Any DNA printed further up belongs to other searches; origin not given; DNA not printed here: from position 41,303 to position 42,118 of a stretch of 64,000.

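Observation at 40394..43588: Three-gene DUF262-nuclease / 171-aa / two-TM-protein operon as a candidate defence system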

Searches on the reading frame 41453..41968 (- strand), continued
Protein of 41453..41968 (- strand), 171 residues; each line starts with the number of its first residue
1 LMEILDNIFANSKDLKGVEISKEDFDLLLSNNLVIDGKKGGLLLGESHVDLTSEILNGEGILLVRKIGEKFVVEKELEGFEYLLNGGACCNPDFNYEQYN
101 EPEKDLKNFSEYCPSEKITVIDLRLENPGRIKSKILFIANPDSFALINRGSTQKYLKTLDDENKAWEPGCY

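Call 83: search_dna_similar(query=window:41453-41965:-, collection=plasmids, mode=protein, max_rows=8, max_evalue=0.001)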
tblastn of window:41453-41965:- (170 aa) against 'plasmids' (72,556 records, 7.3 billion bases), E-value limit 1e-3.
No match.

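Call 92: search_solved_structures(query=A2, max_evalue=10)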
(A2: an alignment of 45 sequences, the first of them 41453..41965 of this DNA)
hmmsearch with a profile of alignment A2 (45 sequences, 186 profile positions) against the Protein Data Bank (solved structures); distinct sequences matched with E-value up to 10: 2.
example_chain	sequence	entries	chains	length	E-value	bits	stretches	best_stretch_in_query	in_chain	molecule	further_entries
5hif_A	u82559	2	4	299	0.42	13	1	19-60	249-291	reconstructed lactonase ancestor, Anc1-MPH | dihydrocoumarin hydrolase, AncDHCH1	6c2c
4xfd_A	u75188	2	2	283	0.73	12.2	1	27-49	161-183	NH(3)-dependent NAD(+) synthetase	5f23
